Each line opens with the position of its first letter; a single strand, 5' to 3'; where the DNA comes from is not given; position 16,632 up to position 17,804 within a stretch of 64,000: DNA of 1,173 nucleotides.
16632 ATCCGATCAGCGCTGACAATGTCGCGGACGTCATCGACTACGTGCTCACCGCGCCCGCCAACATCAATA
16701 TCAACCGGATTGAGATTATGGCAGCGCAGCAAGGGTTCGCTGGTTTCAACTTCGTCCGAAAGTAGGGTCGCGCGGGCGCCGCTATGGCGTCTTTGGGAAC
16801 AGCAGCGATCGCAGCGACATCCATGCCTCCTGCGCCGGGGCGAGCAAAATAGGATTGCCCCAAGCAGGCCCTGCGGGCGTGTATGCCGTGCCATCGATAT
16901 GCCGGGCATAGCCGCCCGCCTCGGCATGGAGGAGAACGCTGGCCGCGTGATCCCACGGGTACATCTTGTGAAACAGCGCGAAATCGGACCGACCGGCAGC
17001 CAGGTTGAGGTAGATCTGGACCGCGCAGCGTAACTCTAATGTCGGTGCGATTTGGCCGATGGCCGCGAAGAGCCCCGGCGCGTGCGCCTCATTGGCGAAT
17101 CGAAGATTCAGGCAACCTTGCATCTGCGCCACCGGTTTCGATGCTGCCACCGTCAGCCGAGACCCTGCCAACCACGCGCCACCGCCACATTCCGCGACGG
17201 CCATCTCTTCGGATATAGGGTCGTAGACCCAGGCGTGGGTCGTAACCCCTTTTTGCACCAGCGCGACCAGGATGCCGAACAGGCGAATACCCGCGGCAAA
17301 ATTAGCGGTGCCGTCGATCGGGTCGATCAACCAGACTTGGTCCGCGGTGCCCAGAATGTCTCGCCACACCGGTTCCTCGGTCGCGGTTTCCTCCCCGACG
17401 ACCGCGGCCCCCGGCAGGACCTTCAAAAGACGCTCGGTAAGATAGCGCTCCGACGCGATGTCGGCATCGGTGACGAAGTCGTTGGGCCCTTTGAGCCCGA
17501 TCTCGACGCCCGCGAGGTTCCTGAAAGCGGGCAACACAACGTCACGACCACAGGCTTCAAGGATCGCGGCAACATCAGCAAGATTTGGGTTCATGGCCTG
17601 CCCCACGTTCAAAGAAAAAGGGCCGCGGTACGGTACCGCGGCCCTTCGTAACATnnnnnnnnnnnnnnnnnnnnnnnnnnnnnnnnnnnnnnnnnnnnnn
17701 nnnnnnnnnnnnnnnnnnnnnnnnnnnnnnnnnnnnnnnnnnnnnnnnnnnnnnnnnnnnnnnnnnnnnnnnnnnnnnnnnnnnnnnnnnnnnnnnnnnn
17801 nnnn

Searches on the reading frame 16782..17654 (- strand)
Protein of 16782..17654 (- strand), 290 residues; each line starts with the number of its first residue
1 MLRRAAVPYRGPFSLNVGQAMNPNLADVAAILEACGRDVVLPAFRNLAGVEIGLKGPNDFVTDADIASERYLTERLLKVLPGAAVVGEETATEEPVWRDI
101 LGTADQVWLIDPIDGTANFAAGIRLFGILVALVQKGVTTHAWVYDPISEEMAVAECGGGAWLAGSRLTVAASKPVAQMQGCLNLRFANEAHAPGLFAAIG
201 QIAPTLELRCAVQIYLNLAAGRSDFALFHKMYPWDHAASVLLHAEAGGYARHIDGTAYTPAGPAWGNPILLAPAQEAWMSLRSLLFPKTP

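Call 5: search_protein_families(library=ncbifam, proteins=[window:16782-17654:-])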
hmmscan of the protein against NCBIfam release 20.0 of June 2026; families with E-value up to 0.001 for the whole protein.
window:16782-17654:- (290 aa): 6 families
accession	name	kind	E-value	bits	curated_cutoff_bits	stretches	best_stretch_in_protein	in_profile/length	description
TIGR02067.1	his_9_HisN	equivalog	3.1e-32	112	275.15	1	30-261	6-232/252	histidinol-phosphatase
NF008027.1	PRK10757.1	equivalog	2e-24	86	332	1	44-255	23-232/267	inositol-1-monophosphatase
TIGR01331.1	bisphos_cysQ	equivalog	7.6e-22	78.1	228.8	1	25-257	2-231/250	3'(2'),5'-bisphosphate nucleotidase CysQ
NF009321.0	PRK12676.1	equivalog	8.1e-15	54.6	264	1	62-256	45-232/264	bifunctional fructose-bisphosphatase/inositol-phosphate phosphatase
NF008182.0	PRK10931.1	equivalog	8.8e-12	44.6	379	1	39-162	15-133/246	3'(2'),5'-bisphosphate nucleotidase CysQ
TIGR01330.1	bisphos_HAL2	equivalog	4.2e-06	25.8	267.05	0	104-138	133-166/359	3'(2'),5'-bisphosphate nucleotidase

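Call 6: search_protein_families(library=pfam, proteins=[window:16782-17654:-])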
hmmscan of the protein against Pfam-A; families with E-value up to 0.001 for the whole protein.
window:16782-17654:- (290 aa): 1 family
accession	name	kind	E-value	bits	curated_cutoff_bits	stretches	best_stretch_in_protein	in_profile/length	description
PF00459.30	Inositol_P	-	3.9e-39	135.2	27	1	38-266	18-246/271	Inositol monophosphatase family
